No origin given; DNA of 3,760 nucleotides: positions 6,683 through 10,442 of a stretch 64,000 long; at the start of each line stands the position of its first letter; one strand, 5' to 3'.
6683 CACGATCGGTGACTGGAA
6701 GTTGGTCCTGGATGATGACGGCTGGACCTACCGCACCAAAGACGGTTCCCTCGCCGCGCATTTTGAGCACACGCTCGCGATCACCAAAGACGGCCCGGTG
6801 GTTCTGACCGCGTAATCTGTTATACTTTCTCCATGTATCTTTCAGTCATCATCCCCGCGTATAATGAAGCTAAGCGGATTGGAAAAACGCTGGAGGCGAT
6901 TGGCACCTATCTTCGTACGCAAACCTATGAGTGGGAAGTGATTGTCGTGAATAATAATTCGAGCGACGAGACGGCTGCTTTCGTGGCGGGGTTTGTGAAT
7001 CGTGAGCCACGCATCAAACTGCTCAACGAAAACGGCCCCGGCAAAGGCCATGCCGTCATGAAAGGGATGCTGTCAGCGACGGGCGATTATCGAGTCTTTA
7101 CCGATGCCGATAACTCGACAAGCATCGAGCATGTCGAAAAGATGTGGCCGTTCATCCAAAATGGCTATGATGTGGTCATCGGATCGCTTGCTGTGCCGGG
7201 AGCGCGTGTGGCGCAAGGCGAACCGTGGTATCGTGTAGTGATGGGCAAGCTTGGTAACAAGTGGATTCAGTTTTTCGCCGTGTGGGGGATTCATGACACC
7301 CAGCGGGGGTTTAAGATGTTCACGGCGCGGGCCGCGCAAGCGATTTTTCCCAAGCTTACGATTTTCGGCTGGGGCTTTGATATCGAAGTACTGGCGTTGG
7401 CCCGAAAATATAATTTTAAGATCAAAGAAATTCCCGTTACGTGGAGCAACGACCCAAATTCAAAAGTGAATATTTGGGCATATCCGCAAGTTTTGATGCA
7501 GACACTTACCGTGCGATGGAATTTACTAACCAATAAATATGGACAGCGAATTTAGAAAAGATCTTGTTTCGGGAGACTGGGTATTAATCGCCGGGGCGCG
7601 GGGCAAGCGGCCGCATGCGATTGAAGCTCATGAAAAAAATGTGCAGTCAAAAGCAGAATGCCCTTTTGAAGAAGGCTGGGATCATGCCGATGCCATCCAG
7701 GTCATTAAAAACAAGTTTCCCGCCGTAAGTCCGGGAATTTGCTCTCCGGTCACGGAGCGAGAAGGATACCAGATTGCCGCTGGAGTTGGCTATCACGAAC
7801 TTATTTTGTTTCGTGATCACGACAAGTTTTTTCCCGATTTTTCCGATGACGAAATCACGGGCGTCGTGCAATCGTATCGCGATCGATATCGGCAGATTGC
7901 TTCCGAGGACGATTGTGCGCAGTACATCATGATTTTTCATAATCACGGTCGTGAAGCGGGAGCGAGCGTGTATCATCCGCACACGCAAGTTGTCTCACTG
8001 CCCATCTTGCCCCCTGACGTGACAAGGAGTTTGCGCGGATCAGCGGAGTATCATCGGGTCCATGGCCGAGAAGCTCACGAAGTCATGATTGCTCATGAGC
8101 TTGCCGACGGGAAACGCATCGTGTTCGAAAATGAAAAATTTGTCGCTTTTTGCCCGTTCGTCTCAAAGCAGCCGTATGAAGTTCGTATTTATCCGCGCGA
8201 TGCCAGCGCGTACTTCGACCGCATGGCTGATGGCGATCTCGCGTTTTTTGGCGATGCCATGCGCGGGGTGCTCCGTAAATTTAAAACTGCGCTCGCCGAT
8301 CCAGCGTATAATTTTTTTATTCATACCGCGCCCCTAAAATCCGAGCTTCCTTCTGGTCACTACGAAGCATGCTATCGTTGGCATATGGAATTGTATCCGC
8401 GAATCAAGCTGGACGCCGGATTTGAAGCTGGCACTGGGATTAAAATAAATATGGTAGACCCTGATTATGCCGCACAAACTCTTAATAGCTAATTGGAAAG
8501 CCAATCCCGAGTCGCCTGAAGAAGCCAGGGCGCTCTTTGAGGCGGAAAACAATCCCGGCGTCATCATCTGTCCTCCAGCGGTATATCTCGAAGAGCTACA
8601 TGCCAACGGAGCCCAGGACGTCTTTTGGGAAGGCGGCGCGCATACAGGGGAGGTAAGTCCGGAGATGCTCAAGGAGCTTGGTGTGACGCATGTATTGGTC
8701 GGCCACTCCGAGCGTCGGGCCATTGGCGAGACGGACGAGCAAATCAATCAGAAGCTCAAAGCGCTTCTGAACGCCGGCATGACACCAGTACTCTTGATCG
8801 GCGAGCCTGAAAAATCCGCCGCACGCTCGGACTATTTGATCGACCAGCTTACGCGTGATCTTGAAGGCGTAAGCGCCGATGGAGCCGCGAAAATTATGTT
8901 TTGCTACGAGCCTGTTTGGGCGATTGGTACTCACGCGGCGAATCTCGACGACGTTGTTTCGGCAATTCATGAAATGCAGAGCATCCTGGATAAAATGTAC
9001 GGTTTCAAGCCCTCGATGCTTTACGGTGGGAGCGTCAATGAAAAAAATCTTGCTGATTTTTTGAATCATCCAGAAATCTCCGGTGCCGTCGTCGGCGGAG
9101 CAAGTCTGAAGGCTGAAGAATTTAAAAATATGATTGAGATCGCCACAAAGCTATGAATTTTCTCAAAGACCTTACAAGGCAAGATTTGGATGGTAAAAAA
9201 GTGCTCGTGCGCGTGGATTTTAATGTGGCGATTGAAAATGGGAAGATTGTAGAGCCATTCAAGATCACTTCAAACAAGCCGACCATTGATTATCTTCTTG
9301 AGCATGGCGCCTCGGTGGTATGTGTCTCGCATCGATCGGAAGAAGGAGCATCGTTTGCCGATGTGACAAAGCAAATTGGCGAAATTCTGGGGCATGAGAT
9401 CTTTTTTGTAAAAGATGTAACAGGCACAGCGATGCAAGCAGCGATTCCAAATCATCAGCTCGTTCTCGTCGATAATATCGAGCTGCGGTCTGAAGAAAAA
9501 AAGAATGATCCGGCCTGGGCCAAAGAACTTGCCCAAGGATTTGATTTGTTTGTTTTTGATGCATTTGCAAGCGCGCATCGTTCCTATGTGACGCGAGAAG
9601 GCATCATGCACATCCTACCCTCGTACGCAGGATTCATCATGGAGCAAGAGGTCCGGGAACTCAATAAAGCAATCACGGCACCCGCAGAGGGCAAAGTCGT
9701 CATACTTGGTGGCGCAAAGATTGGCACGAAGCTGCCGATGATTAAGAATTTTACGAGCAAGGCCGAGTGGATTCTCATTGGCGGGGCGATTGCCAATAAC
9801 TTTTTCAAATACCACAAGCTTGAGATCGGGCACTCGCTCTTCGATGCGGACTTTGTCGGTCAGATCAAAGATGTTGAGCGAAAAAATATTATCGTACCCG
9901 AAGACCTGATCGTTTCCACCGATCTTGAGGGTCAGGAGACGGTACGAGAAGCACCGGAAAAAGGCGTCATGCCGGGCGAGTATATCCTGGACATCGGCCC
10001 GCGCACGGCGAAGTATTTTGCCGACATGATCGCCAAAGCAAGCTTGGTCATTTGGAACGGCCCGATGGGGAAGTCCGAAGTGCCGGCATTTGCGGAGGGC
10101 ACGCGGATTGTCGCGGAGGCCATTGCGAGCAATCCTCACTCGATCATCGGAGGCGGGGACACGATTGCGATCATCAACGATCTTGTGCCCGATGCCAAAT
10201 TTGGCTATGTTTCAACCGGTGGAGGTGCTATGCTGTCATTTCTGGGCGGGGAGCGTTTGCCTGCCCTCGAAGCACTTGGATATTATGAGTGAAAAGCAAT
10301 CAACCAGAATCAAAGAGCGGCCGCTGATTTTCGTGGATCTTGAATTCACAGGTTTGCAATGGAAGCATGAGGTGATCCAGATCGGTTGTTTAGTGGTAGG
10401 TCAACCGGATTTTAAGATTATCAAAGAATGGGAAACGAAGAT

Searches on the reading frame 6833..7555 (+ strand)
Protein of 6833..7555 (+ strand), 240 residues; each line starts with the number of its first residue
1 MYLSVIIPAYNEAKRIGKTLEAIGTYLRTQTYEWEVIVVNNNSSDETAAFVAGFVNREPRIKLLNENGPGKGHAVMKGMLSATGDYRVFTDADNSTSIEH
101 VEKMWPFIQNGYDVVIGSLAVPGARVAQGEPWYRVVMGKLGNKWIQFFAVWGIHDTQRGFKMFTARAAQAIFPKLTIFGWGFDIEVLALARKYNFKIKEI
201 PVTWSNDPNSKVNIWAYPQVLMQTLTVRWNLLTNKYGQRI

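Call 4: search_protein_families(library=pfam, proteins=[window:6833-7555:+], max_evalue=0.01)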
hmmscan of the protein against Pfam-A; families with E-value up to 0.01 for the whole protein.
window:6833-7555:+ (240 aa): 3 families
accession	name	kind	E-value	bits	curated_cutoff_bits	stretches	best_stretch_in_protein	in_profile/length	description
PF00535.33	Glycos_transf_2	-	9.7e-29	100.9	23.3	1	4-171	1-167/168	Glycosyl transferase family 2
PF10111.15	Glyco_tranf_2_2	-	2.7e-08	34.1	27.3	1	4-109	1-107/276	Glycosyltransferase like family 2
PF13641.12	Glyco_tranf_2_3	-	3.7e-08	34.1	27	1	3-95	3-98/230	Glycosyltransferase like family 2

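Call 5: search_protein_families(library=ncbifam, proteins=[window:6833-7555:+], max_evalue=0.01)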
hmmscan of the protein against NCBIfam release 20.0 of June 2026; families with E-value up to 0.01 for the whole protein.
window:6833-7555:+ (240 aa): 25 families
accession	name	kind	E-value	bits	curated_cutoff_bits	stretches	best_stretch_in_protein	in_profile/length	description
NF038302.1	EPS_HpsE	equivalog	3.6e-18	65.6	300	1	3-110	3-113/307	hormogonium polysaccharide biosynthesis glycosyltransferase HpsE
TIGR04182.1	glyco_TIGR04182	equivalog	6.5e-16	58.6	325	1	4-211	3-198/293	S-layer glycoprotein N-glycosyltransferase AglJ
NF047588.1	GlcsyltransPgfSStrep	equivalog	1.1e-15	57.6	500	1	1-171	1-167/308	glycosyltransferase PgfS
NF007482.0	PRK10073.1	equivalog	2.4e-13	49.8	423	1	3-98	8-100/334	glycosyltransferase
NF041875.1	EPS_EpsD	equivalog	4.6e-13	49.3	370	1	3-142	1-141/325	exopolysaccharide biosynthesis glycosyltransferase EpsD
TIGR03937.1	PgaC_IcaA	equivalog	5.9e-13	48.6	422.3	1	3-94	47-136/407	poly-beta-1,6-N-acetyl-D-glucosamine synthase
NF007986.1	PRK10714.1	equivalog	6.6e-13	48.3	529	1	3-147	8-148/316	undecaprenyl-phosphate 4-deoxy-4-formamido-L-arabinose transferase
NF010496.0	PRK13915.1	equivalog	7.1e-13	48.3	262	1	3-95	33-128/307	glucosyl-3-phosphoglycerate synthase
NF041391.1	DPhHxTase_Halo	equivalog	2.9e-12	46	375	1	9-204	3-183/213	dolichyl-phosphate hexose transferase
TIGR04283.1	glyco_like_mftF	equivalog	9.2e-12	45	182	1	3-108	1-97/221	TIGR04283 family arsenosugar biosynthesis glycosyltransferase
NF047683.1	TeichurnBiosyTuaG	equivalog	2e-11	44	400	1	3-110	8-113/252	teichuronic acid biosynthesis protein TuaG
NF045692.1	OglycostaseCruG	equivalog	1.2e-09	37.7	600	1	3-101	43-145/386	2'-O-glycosyltransferase CruG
NF058614.1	PPMAGASynPpgS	equivalog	4.9e-09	35.9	370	1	5-203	4-195/226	polyprenyl-phospho-N-acetylgalactosaminyl synthase PpgS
NF050050.1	ProtGlycPglI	equivalog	5e-09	36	500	1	2-118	3-118/306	GalNAc(5)-diNAcBac-PP-undecaprenol beta-1,3-glucosyltransferase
NF053739.1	GlytfEpsEBac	equivalog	3.7e-08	32.7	450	1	3-117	3-118/265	glycosyltransferase EpsE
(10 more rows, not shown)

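Call 19: search_solved_structures(query=window:6833-7555:+, max_evalue=0.00001)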
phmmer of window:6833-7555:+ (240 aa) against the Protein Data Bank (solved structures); distinct sequences matched with E-value up to 0.00001: 15.
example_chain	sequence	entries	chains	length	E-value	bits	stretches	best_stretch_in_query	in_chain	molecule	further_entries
5mlz_A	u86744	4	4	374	3.8e-15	59.4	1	1-205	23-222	Dolichol monophosphate mannose synthase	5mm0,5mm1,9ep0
9hwj_A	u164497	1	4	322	5.5e-10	42.5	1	3-147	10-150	Undecaprenyl-phosphate 4-deoxy-4-formamido-L-arabinose transferase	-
5hea_A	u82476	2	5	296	3.7e-09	39.8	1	3-116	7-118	Putative glycosyltransferase (GalT1)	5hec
9jma_A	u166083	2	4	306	2.5e-08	37.1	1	1-126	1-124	GalNAc(5)-diNAcBac-PP-undecaprenol beta-1,3-glucosyltransferase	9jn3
9bhc_C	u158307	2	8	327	1.5e-07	34.5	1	3-117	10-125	Undecaprenyl-phosphate 4-deoxy-4-formamido-L-arabinose transferase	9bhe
5tze_C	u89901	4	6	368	1.8e-07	34.3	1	2-115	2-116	Glycosyl transferase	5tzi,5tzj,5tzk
8vxh_A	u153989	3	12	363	1.9e-07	34.2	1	3-117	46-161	Undecaprenyl-phosphate 4-deoxy-4-formamido-L-arabinose transferase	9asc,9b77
3bcv_A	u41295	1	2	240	4.3e-07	33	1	3-105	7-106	Putative glycosyltransferase protein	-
5tz8_A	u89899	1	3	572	4.4e-07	33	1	2-115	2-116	Glycosyl transferase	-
2z87_A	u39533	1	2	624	5.2e-07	32.8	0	3-96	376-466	Chondroitin synthase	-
2z86_A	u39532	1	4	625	5.2e-07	32.8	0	3-96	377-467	Chondroitin synthase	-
5ekp_C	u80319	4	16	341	6.9e-07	32.4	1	3-171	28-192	Uncharacterized glycosyltransferase sll0501 | Glycosyltransferase sll0501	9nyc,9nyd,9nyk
5eke_A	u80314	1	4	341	6.9e-07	32.4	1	3-171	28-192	Uncharacterized glycosyltransferase sll0501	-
9nye_A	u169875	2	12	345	7.1e-07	32.3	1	3-171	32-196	Glycosyltransferase sll0501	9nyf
6p61_A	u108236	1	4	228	7.5e-07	32.3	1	3-109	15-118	Glycosyltransferase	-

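Call 69: find_homologous_proteins(query=window:6833-7555:+, max_evalue=1e-10)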
Query window:6833-7555:+ (240 aa): 6218 proteins with E <= 1e-10 among 7238 candidates; the best 120 are listed.
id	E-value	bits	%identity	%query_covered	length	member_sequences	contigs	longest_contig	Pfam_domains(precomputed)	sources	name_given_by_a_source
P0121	1.5e-160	550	100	100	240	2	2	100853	PF10111.15,PF13641.13,PF00535.33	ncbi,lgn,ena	ncbi:MAG: dolichyl-phosphate beta-glucosyltransferase [Patescibacteria group bacterium]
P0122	7.8e-134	463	83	99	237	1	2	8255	PF10111.15,PF13641.13,PF00535.33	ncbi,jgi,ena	-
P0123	3.4e-129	448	79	99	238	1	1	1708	PF10111.15,PF13641.13,PF00535.33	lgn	-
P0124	1.3e-122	426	78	99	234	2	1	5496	PF10111.15,PF13641.13,PF00535.33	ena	-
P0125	8.7e-122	423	76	99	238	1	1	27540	PF10111.15,PF00535.33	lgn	-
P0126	2.2e-121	422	78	98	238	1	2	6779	PF10111.15,PF13641.13,PF00535.33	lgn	-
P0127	1.5e-120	419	77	98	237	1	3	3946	PF10111.15,PF13641.13,PF00535.33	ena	-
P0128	1.9e-115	403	72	99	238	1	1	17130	PF10111.15,PF13641.13,PF00535.33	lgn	-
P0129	2.3e-113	396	71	98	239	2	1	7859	PF10111.15,PF13641.13,PF00535.33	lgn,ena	-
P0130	1.6e-112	393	72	98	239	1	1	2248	PF10111.15,PF13641.13,PF00535.33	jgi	-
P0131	2.1e-112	393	72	99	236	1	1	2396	PF13641.13,PF00535.33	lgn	-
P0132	2.1e-111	389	73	100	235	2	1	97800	PF10111.15,PF13641.13,PF00535.33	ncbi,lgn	ncbi:MAG: dolichyl-phosphate beta-glucosyltransferase [Patescibacteria group bacterium]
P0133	2.2e-111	389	73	98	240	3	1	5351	PF10111.15,PF13641.13,PF00535.33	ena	-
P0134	6.7e-111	388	69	99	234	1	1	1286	PF13641.13,PF00535.33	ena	-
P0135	9.8e-111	387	70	100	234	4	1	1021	PF10111.15,PF13641.13,PF00535.33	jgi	-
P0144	1.0e-106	374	68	98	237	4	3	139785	PF10111.15,PF13641.13,PF00535.33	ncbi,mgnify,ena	ncbi:MAG: dolichyl-phosphate beta-glucosyltransferase [Patescibacteria group bacterium]|mgnify:FL=1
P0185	2.2e-98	347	63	100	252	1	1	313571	PF13641.13,PF00535.33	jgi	jgi:dolichyl-phosphate beta-glucosyltransferase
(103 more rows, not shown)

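Call 70: find_encoding_contigs(protein=P0185, flank=5000, max_places=1)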
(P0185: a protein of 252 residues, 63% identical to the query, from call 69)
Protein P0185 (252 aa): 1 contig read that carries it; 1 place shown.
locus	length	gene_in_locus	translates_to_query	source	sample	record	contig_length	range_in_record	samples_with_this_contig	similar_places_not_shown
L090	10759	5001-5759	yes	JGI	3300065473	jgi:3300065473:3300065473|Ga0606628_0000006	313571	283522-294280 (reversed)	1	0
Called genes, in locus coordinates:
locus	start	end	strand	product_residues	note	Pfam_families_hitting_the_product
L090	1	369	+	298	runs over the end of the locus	PF02195:ParB_N, PF17762:HTH_ParB, PF23552:ParB_C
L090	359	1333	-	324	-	PF13328:HD_4 (weak), PF04607:RelA_SpoT, PF02824:TGS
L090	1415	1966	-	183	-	PF00908:dTDP_sugar_isom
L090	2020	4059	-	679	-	PF01751:Toprim, PF01131:Topoisom_bac, PF01396:Zn_ribbon_Top1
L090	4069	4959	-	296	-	PF02481:DNA_processg_A, PF17782:WHD_DprA (weak)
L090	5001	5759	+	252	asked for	PF00535:Glycos_transf_2, PF13641:Glyco_tranf_2_3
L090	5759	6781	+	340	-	PF01087:GalP_UDP_transf, PF01230:HIT (faint), PF16268:DUF4921, PF16285:DUF4931_N (weak), PF02744:GalP_UDP_tr_C (weak)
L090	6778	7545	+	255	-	PF00121:TIM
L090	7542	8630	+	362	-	PF00162:PGK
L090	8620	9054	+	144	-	PF00075:RNase_H, PF13456:RVT_3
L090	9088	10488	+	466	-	-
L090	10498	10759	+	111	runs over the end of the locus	-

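Call 71: find_encoding_contigs(protein=P0144, flank=5000, max_places=1)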
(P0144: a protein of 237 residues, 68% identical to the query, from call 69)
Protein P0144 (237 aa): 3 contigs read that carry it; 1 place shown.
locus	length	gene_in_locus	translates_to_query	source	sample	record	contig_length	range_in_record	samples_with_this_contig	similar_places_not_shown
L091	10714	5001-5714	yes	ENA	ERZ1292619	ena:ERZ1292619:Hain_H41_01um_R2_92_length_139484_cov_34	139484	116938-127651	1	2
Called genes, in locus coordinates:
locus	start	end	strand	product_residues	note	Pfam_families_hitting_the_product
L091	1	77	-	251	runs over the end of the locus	PF01555:N6_N4_Mtase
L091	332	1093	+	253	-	PF00142:Fer4_NifH (faint), PF01656:CbiA, PF02374:ArsA_ATPase (faint), PF06564:CBP_BcsQ, PF07015:VirC1 (faint), PF09140:MipZ (faint), PF10609:ParA (weak), PF13614:AAA_31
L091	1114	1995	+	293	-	PF02195:ParB_N, PF17762:HTH_ParB, PF23552:ParB_C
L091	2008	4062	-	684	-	PF01751:Toprim, PF01131:Topoisom_bac, PF01396:Zn_ribbon_Top1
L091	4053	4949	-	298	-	PF02481:DNA_processg_A, PF17782:WHD_DprA (weak)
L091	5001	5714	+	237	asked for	PF00535:Glycos_transf_2, PF10111:Glyco_tranf_2_2, PF13641:Glyco_tranf_2_3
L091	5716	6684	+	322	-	PF01087:GalP_UDP_transf, PF16285:DUF4931_N (weak), PF02744:GalP_UDP_tr_C (faint)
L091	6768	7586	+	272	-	PF00121:TIM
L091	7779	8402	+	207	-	-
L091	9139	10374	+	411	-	PF00078:RVT_1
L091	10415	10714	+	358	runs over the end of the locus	PF00162:PGK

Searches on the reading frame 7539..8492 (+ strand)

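Call 72: search_protein_families(library=pfam, proteins=[window:7539-8492:+], max_evalue=0.01)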
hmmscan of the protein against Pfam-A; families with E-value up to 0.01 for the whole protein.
window:7539-8492:+ (317 aa): 6 families
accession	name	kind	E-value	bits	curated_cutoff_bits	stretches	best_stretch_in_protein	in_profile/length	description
PF01087.27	GalP_UDP_transf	-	3e-11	44.6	22.1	1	10-158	19-184/184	Galactose-1-phosphate uridyl transferase, N-terminal domain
PF16268.10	DUF4921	-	9.7e-10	38.4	28.5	1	109-309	203-387/425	Domain of unknown function (DUF4921)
PF02744.22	GalP_UDP_tr_C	-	1.2e-05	25.6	29.2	1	170-287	7-119/165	Galactose-1-phosphate uridyl transferase, C-terminal domain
PF19327.4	Ap4A_phos_N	-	0.0003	20.8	23.1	1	131-158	137-164/177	Ap4A phosphorylase N-terminal domain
PF16285.10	DUF4931_N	-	0.00057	20.4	24.1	1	100-154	68-121/124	Domain of unknown function (DUF4931) N-terminal domain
PF01230.28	HIT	-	0.00086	20.3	21.5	0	80-152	22-93/98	HIT domain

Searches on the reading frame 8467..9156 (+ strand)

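Call 72: search_protein_families(library=pfam, proteins=[window:8467-9156:+], max_evalue=0.01)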
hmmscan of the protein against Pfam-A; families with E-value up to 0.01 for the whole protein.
window:8467-9156:+ (229 aa): 1 family
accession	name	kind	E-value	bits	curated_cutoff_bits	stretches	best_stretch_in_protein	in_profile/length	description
PF00121.24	TIM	-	4e-57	194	20.1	1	5-225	2-244/245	Triosephosphate isomerase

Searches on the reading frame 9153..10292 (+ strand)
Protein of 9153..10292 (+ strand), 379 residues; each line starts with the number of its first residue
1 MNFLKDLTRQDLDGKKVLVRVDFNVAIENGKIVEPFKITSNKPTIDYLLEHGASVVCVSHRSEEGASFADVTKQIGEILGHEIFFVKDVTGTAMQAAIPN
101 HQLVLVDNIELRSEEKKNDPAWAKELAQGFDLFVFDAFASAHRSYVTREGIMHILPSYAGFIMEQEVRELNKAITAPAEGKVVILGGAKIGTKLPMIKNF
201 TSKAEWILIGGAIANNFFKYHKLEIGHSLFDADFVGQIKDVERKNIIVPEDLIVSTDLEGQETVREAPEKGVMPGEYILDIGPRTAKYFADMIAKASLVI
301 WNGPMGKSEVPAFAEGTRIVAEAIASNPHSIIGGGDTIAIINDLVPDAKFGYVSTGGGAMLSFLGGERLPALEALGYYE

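Call 66: search_protein_families(library=pfam, proteins=[window:9153-10292:+], max_evalue=0.01)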
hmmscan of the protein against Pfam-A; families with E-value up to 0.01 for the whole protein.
window:9153-10292:+ (379 aa): 1 family
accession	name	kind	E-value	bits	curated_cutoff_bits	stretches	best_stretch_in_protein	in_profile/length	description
PF00162.24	PGK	-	1.1e-102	344.4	27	1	10-367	4-379/379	Phosphoglycerate kinase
